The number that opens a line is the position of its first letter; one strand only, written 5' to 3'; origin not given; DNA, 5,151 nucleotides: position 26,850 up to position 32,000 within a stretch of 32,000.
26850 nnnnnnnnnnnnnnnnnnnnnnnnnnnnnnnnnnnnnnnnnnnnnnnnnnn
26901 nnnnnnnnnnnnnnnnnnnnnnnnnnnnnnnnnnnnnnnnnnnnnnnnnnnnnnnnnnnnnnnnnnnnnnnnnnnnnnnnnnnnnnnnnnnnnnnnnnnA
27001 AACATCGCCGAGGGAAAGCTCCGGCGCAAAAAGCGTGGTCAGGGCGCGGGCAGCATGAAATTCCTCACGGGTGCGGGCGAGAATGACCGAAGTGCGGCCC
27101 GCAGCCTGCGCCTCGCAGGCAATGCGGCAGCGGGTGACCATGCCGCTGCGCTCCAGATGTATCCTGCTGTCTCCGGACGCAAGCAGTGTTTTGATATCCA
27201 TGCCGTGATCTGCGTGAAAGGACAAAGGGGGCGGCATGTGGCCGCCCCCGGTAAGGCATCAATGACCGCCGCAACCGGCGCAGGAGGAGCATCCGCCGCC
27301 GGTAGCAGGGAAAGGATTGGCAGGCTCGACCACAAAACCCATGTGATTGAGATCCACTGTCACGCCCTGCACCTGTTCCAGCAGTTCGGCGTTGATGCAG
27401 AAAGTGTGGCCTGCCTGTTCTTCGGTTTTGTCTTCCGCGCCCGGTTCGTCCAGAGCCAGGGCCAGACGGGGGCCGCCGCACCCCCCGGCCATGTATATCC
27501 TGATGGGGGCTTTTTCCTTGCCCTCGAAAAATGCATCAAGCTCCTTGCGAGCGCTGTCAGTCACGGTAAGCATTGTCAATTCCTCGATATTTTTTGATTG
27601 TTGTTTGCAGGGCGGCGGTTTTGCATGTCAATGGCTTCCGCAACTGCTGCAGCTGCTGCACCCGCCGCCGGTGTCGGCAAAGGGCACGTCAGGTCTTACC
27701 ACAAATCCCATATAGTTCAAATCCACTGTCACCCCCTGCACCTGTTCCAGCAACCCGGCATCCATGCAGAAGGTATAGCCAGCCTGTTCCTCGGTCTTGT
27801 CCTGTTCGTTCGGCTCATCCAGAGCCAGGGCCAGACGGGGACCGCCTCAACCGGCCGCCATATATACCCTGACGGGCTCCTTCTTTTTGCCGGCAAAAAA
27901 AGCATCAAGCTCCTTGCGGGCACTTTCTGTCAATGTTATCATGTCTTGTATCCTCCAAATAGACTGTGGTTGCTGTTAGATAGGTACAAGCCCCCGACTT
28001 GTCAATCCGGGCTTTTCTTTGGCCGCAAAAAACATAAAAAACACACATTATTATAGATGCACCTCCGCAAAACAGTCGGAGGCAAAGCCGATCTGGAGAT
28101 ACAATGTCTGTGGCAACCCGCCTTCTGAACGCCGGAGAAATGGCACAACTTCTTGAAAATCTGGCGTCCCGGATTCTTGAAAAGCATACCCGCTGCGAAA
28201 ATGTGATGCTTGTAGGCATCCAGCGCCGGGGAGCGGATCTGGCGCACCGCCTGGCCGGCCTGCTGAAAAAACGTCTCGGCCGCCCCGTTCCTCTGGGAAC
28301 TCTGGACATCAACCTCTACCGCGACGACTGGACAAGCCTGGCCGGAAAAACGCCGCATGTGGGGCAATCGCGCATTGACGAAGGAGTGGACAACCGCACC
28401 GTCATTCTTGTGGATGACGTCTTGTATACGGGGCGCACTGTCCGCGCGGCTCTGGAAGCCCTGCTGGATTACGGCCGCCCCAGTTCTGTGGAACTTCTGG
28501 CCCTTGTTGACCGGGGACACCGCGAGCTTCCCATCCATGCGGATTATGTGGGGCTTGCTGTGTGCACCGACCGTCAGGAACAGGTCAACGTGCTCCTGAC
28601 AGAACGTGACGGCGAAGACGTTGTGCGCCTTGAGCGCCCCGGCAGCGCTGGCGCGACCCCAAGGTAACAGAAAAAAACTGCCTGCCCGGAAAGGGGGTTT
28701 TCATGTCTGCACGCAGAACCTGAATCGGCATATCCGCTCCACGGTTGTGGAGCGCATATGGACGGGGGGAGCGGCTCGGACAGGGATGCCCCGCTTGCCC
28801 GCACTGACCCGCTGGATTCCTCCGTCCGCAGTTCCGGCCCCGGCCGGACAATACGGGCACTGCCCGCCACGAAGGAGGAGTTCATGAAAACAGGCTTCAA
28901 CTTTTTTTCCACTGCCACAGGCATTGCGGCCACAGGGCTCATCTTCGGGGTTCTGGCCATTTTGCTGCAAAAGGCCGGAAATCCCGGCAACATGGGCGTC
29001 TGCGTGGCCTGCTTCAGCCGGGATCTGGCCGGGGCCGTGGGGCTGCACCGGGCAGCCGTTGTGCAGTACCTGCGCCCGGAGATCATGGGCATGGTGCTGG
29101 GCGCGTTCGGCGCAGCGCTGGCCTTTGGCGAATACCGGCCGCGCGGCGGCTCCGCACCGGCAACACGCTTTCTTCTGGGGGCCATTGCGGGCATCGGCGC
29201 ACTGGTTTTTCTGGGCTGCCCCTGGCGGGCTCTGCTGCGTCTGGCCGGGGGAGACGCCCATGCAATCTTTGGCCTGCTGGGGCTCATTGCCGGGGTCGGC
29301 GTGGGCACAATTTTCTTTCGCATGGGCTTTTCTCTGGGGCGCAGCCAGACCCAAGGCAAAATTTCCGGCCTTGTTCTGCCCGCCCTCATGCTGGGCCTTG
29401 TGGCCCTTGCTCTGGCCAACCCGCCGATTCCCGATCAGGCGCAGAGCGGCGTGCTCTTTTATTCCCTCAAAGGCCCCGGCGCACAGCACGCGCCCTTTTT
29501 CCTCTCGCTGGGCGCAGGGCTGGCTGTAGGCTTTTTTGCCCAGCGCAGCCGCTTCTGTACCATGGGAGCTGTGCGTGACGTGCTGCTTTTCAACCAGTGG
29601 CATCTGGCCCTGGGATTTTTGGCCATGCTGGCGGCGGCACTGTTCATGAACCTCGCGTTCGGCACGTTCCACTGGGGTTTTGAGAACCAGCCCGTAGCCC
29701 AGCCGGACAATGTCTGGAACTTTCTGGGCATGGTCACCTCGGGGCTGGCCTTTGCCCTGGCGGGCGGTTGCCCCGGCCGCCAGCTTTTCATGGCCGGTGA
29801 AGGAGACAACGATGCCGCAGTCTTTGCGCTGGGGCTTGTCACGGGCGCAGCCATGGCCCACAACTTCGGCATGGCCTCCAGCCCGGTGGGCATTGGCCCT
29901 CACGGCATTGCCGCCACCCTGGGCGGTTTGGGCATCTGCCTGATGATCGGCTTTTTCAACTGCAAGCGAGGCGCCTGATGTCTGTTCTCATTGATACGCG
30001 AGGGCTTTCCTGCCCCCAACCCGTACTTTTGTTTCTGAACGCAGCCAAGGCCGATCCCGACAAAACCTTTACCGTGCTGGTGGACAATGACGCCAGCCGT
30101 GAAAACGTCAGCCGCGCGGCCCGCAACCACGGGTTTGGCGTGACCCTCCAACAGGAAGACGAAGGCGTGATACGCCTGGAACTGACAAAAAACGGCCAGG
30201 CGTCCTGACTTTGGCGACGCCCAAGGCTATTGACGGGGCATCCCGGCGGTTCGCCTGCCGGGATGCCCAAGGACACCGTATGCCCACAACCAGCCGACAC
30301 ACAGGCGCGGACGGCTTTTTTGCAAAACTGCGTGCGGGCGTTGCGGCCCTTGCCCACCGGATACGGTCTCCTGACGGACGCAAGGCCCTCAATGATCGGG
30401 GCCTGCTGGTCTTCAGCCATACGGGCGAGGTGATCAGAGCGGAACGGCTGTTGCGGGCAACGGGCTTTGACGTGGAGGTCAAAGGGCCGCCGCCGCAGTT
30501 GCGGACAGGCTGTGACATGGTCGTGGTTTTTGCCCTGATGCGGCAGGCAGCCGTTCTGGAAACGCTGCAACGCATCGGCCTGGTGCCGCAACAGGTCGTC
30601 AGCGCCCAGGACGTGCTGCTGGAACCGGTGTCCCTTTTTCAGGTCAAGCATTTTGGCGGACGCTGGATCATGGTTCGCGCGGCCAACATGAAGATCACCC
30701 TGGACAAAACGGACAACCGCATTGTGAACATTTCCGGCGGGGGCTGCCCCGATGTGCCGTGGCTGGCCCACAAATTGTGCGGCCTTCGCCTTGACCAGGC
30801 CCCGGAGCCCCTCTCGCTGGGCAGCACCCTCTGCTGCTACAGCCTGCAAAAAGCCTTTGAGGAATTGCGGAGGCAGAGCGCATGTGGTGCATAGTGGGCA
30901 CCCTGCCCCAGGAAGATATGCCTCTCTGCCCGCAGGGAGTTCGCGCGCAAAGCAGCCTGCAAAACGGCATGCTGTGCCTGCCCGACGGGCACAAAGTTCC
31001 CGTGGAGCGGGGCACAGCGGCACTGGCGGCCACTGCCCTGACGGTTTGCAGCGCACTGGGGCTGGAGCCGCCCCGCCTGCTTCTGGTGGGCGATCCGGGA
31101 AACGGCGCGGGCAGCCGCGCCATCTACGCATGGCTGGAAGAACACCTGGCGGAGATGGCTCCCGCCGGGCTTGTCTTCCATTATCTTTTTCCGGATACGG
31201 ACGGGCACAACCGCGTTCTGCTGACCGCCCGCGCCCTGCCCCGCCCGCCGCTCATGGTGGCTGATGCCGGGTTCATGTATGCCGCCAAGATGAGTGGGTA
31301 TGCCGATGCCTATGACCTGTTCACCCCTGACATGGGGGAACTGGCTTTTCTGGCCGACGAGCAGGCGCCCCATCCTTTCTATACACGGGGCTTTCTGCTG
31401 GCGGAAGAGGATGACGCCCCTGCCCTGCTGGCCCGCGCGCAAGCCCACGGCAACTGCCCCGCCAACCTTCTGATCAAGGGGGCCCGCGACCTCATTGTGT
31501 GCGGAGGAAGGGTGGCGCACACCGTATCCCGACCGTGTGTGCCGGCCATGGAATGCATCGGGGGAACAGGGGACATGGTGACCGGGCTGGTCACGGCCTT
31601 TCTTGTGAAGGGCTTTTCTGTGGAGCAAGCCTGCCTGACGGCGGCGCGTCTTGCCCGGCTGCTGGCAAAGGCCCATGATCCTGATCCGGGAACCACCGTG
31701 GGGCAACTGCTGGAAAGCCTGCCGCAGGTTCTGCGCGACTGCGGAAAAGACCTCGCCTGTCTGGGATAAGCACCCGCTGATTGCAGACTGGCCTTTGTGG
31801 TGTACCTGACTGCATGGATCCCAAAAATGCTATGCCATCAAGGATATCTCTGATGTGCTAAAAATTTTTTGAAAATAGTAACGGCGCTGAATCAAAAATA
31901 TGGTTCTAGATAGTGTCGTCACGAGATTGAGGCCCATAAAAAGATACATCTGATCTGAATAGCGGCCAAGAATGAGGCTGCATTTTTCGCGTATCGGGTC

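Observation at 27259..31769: Selenoprotein client genes and putative selenium-supply genes co-localised in about 4.5 kb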

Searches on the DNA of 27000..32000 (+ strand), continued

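Call 70: search_with_rna_model(model_id=R1, sources=[L100, L101, L102, L103, L104, L105, L106, L107, L108, L109, L110, L111, L112, L113, L114, L115, L116, L117, L118, L119, L120, L121, L122, L123, L124, L125, L126, L127, L128, L129, L130, L131, L132, L133, L134, L135, L136, L137, L138, L139, L140, L141, L142, L143, L144, L145, L146, L147, L148, L149, L150, L151, L152, L153, L154, L155, L156, L157, L158, L159, L160, L161, L162, L163, L164, L165, L166, L167, L168], max_evalue=1)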
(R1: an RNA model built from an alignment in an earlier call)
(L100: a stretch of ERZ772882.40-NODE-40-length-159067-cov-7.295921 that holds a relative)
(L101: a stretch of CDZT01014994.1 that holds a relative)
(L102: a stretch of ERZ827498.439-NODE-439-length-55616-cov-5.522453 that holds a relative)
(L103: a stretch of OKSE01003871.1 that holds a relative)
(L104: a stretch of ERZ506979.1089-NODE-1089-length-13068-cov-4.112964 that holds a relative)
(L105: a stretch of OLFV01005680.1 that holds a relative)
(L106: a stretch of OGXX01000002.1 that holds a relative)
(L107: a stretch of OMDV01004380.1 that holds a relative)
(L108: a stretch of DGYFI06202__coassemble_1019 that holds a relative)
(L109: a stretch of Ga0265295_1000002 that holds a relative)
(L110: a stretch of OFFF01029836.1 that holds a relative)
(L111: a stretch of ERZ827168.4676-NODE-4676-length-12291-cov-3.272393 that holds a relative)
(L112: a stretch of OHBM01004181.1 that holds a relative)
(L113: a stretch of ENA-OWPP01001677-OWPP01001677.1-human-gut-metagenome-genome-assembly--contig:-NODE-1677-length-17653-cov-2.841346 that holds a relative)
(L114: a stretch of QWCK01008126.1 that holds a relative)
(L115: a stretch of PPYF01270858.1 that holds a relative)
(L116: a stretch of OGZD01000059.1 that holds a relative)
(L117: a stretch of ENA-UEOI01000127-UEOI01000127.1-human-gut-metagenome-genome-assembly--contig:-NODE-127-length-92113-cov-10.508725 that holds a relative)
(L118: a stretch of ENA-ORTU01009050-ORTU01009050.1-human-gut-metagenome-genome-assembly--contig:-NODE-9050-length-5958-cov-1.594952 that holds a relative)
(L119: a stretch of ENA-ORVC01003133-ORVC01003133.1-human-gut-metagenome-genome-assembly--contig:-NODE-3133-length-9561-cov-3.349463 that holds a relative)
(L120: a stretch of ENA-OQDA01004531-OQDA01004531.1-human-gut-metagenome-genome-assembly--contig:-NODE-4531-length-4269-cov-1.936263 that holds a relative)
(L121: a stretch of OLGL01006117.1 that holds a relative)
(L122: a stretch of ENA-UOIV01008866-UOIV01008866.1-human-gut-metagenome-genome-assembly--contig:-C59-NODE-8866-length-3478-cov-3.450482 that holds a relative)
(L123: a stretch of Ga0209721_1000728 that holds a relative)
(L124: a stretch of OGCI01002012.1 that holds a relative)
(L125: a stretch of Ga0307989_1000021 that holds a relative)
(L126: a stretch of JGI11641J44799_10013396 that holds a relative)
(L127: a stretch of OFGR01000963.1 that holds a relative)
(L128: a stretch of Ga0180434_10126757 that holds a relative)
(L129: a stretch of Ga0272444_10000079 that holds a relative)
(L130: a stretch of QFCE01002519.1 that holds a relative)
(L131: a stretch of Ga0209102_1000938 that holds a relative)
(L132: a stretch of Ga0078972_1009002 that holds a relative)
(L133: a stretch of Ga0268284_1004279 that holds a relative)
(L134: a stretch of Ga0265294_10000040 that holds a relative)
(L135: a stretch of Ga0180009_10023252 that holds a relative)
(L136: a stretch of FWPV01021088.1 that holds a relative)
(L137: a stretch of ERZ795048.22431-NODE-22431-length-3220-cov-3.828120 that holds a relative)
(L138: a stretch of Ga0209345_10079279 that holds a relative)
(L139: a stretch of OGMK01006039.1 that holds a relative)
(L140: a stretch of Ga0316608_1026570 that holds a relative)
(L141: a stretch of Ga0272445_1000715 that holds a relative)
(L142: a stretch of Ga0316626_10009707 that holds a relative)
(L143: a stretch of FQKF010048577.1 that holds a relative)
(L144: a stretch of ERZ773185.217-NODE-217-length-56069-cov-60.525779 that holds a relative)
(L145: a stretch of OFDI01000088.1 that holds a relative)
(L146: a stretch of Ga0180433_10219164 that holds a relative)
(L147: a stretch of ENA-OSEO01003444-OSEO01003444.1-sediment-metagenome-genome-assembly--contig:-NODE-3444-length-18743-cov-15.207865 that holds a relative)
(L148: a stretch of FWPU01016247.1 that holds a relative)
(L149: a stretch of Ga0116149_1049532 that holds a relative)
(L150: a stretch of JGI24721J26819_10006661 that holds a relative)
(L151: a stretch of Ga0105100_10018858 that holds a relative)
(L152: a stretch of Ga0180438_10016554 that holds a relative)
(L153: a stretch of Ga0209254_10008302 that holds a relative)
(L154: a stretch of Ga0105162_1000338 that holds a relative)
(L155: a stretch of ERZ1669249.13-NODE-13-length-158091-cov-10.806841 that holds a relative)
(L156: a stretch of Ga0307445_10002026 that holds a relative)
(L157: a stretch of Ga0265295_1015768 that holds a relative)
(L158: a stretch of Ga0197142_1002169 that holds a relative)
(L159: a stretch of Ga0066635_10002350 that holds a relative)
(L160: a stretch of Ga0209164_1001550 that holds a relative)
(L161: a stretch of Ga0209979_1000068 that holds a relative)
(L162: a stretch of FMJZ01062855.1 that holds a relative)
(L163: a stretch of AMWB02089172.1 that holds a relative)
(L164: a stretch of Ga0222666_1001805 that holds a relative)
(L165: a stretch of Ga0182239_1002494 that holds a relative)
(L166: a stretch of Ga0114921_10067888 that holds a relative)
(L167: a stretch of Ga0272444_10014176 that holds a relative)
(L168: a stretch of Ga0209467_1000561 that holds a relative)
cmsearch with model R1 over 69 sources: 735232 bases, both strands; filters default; matches with E-value up to 1: 23.
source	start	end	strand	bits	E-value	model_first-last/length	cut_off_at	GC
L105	1190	1261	+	76.6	2.6e-20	1-72/72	no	0.65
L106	7857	7928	+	76.6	2.6e-20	1-72/72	no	0.65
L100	7856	7927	+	73.7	1.9e-19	1-72/72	no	0.64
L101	7855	7926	+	73.7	1.9e-19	1-72/72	no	0.64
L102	7855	7926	+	73.7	1.9e-19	1-72/72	no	0.64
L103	55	126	+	73.7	1.9e-19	1-72/72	no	0.64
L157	4020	4091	+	69.6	3e-18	1-72/72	no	0.6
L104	3020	3091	+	66.3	3e-17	1-72/72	no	0.6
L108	7852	7923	+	62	5.8e-16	1-72/72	no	0.61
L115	2416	2488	+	46.1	3.1e-11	1-72/72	no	0.49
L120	145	217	+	44.1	1.2e-10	1-72/72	no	0.48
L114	2424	2496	+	43.7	1.6e-10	1-72/72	no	0.49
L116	7822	7894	+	43.7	1.6e-10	1-72/72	no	0.49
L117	7829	7901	+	43.7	1.6e-10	1-72/72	no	0.49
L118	964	1036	+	43.7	1.6e-10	1-72/72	no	0.49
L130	7896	7968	+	43.7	1.6e-10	1-72/72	no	0.49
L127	7895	7968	+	36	3e-08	1-72/72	no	0.62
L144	7964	8034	+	26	2.8e-05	1-72/72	no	0.55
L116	4569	4630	+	14.3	0.084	1-72/72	no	0.58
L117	4577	4638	+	14.3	0.084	1-72/72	no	0.58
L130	4643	4704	+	14.3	0.084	1-72/72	no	0.58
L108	7895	7916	-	12.8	0.25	49-70/72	no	0.68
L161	14550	14613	+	11.4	0.62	1-72/72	no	0.48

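Call 71: search_with_rna_model(model_id=R1, sources=[window, L001, L002, L003, L004, L005, L006, L007, L008, L009, L012, L014, L015, L017, L023, L028, L029, L033, L036, L039, L042, L045, L081, L086, L087, L088, L089, L090, L091, L092, L093, L094, L095, L096, L098, L099, L100, L101, L102, L103, L104, L105, L106, L108, L114, L115, L116, L117, L118, L120, L127, L130, L144, L157], max_evalue=0.0001, make_alignment=true)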
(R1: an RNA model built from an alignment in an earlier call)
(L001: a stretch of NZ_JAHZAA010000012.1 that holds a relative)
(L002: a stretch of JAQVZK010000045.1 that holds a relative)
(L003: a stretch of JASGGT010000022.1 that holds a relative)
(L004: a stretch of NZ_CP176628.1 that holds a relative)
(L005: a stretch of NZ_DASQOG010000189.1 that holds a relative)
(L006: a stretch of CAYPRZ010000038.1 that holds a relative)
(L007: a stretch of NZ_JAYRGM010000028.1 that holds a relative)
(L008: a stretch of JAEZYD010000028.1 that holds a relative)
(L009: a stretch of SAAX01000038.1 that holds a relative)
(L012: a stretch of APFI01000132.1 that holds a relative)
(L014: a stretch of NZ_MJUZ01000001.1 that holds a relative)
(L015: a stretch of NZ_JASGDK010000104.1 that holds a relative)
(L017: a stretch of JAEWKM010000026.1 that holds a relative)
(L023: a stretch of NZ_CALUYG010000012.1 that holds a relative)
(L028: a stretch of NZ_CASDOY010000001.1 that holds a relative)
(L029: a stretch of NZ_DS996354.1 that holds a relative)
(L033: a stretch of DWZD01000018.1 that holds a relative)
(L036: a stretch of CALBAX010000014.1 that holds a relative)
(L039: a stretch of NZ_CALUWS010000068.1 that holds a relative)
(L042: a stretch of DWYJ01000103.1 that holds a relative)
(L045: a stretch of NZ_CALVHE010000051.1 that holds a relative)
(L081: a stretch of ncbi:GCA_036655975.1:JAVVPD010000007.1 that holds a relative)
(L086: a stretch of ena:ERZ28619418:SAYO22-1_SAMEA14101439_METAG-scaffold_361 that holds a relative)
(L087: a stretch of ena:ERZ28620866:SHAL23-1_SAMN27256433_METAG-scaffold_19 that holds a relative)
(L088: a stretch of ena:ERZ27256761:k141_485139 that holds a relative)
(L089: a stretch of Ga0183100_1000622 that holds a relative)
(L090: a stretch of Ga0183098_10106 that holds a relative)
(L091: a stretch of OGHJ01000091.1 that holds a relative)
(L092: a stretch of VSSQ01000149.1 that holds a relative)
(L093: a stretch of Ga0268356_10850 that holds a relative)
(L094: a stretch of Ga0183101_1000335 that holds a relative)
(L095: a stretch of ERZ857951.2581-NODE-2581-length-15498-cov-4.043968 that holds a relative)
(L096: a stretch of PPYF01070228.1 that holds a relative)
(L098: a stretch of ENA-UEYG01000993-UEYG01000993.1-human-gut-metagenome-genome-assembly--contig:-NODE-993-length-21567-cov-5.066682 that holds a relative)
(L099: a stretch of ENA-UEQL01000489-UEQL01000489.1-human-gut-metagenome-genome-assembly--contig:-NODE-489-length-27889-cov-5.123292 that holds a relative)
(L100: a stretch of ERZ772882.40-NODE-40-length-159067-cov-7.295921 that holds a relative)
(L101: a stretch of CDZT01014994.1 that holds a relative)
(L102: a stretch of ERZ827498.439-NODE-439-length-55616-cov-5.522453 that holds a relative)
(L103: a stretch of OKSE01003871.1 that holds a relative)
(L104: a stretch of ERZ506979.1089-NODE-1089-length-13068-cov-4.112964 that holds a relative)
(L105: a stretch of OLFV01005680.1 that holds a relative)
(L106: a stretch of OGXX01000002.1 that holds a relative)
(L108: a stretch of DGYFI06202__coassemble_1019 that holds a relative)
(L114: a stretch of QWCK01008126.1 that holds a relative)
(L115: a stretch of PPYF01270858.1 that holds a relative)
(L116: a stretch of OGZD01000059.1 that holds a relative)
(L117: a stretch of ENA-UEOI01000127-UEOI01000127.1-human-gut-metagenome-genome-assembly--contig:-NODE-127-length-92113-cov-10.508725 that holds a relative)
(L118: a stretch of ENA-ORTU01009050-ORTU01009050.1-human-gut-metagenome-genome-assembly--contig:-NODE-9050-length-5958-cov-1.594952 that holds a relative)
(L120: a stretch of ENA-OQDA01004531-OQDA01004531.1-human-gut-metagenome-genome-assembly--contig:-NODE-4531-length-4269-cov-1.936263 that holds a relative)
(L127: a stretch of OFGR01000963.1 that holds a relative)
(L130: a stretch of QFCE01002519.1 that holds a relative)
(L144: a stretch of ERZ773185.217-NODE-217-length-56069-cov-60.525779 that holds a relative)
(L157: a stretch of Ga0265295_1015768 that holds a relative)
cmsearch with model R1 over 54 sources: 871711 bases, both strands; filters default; matches with E-value up to 0.0001: 54.
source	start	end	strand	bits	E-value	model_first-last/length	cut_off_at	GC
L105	1190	1261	+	76.6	3.1e-20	1-72/72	no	0.65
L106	7857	7928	+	76.6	3.1e-20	1-72/72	no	0.65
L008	8743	8814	-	76.5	3.4e-20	1-72/72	no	0.58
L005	5287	5358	-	75.7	5.7e-20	1-72/72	no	0.56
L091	7716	7787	+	75.3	7.4e-20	1-72/72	no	0.57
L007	5254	5325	-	75.2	8.3e-20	1-72/72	no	0.57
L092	7716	7787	+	74.7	1.1e-19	1-72/72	no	0.56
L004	9102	9173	-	74.3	1.5e-19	1-72/72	no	0.56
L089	7716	7787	+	74.2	1.6e-19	1-72/72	no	0.58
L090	7705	7776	+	73.8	2.1e-19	1-72/72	no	0.54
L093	7704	7775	+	73.8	2.1e-19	1-72/72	no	0.54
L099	7855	7926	+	73.7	2.3e-19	1-72/72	no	0.64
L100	7856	7927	+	73.7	2.3e-19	1-72/72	no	0.64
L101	7855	7926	+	73.7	2.3e-19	1-72/72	no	0.64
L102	7855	7926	+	73.7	2.3e-19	1-72/72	no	0.64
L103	55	126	+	73.7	2.3e-19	1-72/72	no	0.64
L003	9103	9174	-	73.5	2.5e-19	1-72/72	no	0.57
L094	7769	7840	+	73.1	3.4e-19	1-72/72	no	0.57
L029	9128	9199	-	72.7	4.4e-19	1-72/72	no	0.62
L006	4101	4172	-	72.4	5.5e-19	1-72/72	no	0.57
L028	9085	9156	-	71.5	1e-18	1-72/72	no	0.6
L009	9140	9211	-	70.9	1.5e-18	1-72/72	no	0.58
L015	8750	8821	-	70.4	2.1e-18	1-72/72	no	0.57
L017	8762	8833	-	70.2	2.4e-18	1-72/72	no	0.54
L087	7863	7934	+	70.1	2.6e-18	1-72/72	no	0.62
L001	9158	9229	-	69.9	3e-18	1-72/72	no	0.58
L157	4020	4091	+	69.6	3.6e-18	1-72/72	no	0.6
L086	7747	7818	+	69.4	4.3e-18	1-72/72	no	0.58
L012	9199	9270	-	69.3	4.5e-18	1-72/72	no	0.58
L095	7746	7817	+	68.3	9.3e-18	1-72/72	no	0.57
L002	5425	5496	-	68.1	1e-17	1-72/72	no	0.56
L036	9131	9202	-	68.1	1.1e-17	1-72/72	no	0.65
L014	8751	8822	-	66.5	3.2e-17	1-72/72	no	0.61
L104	3020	3091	+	66.3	3.6e-17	1-72/72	no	0.6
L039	3175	3246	-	64.7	1e-16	1-72/72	no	0.62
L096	614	685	+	63.8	1.9e-16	1-72/72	no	0.57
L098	7641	7712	+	63.8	1.9e-16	1-72/72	no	0.57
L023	6833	6904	-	63.2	2.9e-16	1-72/72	no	0.65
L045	7314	7385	-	62.9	3.5e-16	1-72/72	no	0.64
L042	7232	7303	-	62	6.9e-16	1-72/72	no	0.61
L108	7852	7923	+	62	6.9e-16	1-72/72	no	0.61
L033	8643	8714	-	56.8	2.4e-14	1-72/72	no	0.68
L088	7867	7937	+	47.6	1.3e-11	1-72/72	no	0.54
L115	2416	2488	+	46.1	3.6e-11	1-72/72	no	0.49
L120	145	217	+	44.1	1.4e-10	1-72/72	no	0.48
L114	2424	2496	+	43.7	1.9e-10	1-72/72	no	0.49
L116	7822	7894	+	43.7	1.9e-10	1-72/72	no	0.49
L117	7829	7901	+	43.7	1.9e-10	1-72/72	no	0.49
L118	964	1036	+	43.7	1.9e-10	1-72/72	no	0.49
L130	7896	7968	+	43.7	1.9e-10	1-72/72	no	0.49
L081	1817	1885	+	37.1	1.7e-08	1-72/72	no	0.49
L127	7895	7968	+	36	3.6e-08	1-72/72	no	0.62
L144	7964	8034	+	26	3.3e-05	1-72/72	no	0.55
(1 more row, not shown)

Alignment A5: 54 matches aligned to the model, 75 columns, each read 5' to 3' on its own strand. Consensus structure (alignment columns), stored with it:
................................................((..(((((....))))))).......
